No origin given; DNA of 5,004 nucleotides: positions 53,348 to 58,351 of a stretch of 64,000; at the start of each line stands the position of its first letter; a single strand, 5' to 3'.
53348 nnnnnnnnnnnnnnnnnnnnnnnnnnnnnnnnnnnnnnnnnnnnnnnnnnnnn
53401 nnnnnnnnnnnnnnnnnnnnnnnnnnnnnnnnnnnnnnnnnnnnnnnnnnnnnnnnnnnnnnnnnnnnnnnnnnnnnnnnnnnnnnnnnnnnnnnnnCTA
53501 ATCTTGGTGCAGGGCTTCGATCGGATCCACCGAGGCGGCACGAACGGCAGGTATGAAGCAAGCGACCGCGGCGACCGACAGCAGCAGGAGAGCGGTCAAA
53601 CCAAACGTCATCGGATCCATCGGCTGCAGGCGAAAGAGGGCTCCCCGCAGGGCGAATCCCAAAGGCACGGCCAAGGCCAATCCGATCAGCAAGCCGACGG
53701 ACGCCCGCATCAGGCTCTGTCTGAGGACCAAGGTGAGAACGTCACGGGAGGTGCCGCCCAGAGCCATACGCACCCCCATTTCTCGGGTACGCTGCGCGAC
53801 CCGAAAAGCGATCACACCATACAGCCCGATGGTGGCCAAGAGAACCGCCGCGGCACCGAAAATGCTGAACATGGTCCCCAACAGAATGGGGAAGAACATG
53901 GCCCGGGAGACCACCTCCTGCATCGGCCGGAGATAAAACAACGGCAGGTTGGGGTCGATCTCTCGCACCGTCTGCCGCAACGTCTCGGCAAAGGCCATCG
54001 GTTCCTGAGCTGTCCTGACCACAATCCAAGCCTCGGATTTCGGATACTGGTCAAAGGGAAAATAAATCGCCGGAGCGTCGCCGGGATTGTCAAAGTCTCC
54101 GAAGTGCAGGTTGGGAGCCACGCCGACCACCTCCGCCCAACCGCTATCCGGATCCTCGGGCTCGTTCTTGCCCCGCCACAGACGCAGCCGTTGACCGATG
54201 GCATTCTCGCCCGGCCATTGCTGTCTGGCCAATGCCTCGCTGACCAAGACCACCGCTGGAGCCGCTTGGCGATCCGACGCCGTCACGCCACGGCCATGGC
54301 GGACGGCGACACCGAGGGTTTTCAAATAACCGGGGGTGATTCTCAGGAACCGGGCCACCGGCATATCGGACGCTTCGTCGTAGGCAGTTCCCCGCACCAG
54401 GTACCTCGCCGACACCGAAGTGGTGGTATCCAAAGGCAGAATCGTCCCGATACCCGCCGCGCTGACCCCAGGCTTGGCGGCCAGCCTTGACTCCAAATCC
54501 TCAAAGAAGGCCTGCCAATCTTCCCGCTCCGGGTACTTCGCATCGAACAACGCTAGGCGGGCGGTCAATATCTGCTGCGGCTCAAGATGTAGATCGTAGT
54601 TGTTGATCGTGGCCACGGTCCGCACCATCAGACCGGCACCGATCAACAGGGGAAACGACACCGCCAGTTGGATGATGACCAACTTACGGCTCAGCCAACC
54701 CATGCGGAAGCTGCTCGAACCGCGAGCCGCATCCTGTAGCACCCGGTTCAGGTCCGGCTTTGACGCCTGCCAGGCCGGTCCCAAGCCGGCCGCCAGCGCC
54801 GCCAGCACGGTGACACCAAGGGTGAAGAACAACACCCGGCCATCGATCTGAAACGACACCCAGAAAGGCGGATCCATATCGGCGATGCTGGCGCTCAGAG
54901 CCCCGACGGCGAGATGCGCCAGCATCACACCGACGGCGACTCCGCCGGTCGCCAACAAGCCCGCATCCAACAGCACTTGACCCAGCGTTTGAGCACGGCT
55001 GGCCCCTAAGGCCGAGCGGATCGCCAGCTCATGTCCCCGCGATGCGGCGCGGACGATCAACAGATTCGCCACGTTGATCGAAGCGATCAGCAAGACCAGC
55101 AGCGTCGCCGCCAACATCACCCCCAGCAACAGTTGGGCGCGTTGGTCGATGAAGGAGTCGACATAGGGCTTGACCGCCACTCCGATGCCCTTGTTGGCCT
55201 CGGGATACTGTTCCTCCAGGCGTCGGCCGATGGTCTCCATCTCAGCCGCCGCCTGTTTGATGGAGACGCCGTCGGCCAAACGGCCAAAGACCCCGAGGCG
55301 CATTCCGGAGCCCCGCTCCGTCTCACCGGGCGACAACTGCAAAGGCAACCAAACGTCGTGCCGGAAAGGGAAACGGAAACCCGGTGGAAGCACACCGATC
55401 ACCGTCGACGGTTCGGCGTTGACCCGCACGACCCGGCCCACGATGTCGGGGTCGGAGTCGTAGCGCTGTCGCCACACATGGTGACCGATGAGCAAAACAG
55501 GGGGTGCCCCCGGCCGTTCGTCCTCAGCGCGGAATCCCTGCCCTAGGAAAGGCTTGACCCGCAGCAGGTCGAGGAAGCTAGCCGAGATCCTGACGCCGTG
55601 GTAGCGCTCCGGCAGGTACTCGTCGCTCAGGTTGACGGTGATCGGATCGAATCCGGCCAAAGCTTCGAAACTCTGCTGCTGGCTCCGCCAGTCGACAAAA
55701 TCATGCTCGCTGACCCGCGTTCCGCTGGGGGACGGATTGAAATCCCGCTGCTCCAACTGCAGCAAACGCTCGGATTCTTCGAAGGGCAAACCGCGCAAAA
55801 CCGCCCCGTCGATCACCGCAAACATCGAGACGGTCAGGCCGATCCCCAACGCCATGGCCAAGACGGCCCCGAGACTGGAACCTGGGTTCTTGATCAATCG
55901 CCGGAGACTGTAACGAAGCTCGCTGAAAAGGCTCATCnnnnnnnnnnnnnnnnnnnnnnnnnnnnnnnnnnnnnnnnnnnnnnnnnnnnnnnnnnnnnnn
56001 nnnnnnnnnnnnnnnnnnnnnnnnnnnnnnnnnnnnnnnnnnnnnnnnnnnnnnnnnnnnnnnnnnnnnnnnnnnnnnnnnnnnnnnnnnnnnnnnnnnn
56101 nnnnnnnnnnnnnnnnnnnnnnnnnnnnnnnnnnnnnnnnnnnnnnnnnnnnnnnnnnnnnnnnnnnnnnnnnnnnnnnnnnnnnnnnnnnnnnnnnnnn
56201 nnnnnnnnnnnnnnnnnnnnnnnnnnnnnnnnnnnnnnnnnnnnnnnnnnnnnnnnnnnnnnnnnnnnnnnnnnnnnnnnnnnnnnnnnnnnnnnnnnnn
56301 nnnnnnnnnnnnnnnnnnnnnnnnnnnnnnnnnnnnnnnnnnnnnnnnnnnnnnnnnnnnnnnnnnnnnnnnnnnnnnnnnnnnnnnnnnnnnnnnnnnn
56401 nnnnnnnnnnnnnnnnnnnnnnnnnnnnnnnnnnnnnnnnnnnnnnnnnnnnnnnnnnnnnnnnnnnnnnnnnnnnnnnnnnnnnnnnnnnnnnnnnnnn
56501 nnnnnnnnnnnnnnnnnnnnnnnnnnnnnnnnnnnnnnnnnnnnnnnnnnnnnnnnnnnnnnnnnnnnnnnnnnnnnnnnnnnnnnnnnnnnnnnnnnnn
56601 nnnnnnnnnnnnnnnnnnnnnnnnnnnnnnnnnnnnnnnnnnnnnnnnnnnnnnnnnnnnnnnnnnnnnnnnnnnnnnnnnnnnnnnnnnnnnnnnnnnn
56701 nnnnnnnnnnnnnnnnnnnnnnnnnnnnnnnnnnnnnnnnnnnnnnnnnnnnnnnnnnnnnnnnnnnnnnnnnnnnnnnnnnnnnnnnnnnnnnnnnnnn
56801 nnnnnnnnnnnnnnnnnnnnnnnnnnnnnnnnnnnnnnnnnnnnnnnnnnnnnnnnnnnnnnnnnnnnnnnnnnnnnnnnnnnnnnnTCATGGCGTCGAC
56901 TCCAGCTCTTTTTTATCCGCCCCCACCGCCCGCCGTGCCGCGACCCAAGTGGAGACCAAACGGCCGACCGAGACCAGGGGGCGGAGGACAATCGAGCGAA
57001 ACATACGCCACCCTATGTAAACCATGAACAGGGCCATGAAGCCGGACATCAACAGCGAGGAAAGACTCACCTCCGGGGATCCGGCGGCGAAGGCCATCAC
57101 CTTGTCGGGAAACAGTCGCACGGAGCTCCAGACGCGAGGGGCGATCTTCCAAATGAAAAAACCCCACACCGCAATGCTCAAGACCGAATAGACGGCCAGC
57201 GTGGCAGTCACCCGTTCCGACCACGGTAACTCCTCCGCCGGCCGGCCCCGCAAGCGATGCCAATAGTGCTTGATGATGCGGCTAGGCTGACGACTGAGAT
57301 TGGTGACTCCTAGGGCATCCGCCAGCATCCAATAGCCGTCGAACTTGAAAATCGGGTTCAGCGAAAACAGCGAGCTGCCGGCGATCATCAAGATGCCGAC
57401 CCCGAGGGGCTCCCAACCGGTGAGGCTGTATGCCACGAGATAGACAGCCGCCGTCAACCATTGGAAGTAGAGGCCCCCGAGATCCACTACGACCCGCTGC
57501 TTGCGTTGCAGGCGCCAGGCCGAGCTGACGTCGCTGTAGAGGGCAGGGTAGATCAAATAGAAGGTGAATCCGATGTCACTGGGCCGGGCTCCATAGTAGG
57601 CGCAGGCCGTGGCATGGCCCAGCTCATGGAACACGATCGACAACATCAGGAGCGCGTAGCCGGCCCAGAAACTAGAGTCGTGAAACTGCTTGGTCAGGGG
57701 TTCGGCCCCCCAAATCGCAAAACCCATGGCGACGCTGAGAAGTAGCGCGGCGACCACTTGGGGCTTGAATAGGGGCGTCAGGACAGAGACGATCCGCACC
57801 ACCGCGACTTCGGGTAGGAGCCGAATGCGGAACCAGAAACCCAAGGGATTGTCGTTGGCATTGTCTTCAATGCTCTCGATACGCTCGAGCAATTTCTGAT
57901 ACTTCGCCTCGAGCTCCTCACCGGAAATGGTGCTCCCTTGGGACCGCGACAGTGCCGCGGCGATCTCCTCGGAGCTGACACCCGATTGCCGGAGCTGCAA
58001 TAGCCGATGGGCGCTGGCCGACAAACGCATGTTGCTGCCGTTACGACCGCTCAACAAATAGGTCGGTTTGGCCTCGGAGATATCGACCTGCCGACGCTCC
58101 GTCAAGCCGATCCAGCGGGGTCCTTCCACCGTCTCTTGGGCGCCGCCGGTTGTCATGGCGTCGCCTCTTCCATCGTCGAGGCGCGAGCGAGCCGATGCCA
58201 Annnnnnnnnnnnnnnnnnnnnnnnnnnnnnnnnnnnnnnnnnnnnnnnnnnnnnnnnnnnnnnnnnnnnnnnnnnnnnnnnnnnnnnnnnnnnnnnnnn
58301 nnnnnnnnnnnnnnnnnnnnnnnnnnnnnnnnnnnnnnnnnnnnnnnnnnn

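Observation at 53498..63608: Candidate uncharacterised RiPP-like peptide maturation/export locus: radical SAM/SPASM enzyme, leader-plus-core precursor, two terpene-cyclase-like repeat proteins, M50-like intramembrane protease, FtsX/ADOP permease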

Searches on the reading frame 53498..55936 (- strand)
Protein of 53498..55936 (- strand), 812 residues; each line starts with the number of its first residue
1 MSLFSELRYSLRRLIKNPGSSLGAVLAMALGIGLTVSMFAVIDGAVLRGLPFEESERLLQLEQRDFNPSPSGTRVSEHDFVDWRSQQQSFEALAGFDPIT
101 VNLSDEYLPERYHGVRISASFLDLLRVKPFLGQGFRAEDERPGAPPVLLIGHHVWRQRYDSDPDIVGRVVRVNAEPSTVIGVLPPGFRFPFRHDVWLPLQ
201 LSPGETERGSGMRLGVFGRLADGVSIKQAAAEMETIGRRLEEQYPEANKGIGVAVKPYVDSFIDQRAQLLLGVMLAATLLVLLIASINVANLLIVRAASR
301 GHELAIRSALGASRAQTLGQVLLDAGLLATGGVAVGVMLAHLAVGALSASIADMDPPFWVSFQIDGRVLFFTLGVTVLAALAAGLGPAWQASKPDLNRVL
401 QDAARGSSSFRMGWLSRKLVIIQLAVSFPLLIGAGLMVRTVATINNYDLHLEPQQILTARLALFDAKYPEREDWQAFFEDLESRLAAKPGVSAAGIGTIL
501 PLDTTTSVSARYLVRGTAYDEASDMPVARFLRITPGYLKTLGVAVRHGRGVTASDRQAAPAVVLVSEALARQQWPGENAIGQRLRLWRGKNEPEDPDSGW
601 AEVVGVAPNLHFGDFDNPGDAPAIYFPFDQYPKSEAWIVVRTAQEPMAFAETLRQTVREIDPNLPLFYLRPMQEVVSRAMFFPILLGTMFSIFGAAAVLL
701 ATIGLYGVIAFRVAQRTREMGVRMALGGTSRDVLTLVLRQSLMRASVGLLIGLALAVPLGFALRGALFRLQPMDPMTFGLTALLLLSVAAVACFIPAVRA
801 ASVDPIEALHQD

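Call 3: search_protein_families(library=pfam, proteins=[window:53498-55936:-], max_evalue=0.01)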
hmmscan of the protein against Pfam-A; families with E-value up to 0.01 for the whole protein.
window:53498-55936:- (812 aa): 2 families
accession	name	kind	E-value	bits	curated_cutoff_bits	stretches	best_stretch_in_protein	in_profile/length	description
PF12704.14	MacB_PCD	-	4.8e-37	128.7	27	2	21-235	1-206/207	MacB-like periplasmic core domain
PF02687.27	FtsX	-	9.8e-23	80.9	25.5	2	277-393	3-117/120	FtsX-like permease C-terminal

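Call 4: search_protein_families(library=ncbifam, proteins=[window:53498-55936:-], max_evalue=0.01)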
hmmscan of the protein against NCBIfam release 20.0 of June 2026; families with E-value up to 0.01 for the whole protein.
window:53498-55936:- (812 aa): 5 families
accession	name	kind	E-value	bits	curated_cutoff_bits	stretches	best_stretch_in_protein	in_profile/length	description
TIGR03434.1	ADOP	subfamily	2.1e-244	813.3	622.3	1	4-811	2-802/803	ADOP family duplicated permease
NF007826.0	PRK10535.1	equivalog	9.6e-19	67.1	966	2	691-811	526-647/648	macrolide ABC transporter ATP-binding protein/permease MacB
NF038008.1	ABC_perm_DarB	equivalog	2.8e-05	22.3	700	1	269-461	271-457/777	darobactin export ABC transporter permease subunit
TIGR02213.1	lolE_release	exception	0.0028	16.6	540.35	0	262-340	257-335/411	lipoprotein-releasing ABC transporter permease subunit LolE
TIGR01185.1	devC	equivalog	0.01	14.9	290.35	1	686-795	257-362/380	ABC transporter permease DevC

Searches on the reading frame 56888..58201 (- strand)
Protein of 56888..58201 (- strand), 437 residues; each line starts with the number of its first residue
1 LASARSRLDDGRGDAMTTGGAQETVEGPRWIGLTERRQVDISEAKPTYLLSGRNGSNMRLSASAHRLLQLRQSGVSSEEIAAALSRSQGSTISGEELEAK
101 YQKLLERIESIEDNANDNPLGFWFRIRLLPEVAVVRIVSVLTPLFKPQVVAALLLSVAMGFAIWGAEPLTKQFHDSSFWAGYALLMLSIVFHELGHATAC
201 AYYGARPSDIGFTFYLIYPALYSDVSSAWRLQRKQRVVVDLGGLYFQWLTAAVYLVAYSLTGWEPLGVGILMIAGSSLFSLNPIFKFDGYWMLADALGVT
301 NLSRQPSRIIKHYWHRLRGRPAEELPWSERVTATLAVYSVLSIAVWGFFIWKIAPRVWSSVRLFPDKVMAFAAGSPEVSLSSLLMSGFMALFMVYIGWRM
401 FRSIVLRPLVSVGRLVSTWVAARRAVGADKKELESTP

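Call 3: search_protein_families(library=pfam, proteins=[window:56888-58201:-], max_evalue=0.01)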
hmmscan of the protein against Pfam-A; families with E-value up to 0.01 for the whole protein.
window:56888-58201:- (437 aa): 2 families
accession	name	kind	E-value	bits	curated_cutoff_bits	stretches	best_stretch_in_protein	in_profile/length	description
PF02163.28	Peptidase_M50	-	0.0015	18.3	27.2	0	183-213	4-36/221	Peptidase family M50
PF13398.12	Peptidase_M50B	-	0.0085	16.3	26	1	183-210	19-46/201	Peptidase M50B-like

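Call 4: search_protein_families(library=ncbifam, proteins=[window:56888-58201:-], max_evalue=0.01)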
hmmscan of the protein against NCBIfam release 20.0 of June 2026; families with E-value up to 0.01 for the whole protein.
window:56888-58201:- (437 aa): 2 families
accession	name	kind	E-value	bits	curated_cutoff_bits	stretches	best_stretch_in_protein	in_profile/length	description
NF041824.1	daptide_HExxH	equivalog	3.9e-35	121.7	300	1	54-360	25-344/379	daptide biosynthesis intramembrane metalloprotease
NF058609.1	RiPP_HExxH_LiaK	equivalog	9.9e-15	54.9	225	1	183-303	96-218/246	YydH/LiaK family epipeptide maturation metalloprotease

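Call 63: search_protein_families(library=pfam, proteins=[window:56888-58156:-], max_evalue=10)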
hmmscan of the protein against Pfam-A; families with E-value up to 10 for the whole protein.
window:56888-58156:- (422 aa): 4 families
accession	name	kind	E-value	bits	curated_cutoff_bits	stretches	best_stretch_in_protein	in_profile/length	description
PF02163.28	Peptidase_M50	-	0.0014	18.4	27.2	1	168-198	4-36/221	Peptidase family M50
PF13398.12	Peptidase_M50B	-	0.0079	16.4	26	1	168-195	19-46/201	Peptidase M50B-like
PF16678.12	UBA_HOIP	-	0.22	11.9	22.4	1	54-96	15-57/152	HOIP UBA domain pair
PF09531.15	Ndc1_Nup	-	1.7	7.7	29.8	1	307-403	174-278/607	Nucleoporin protein Ndc1-Nup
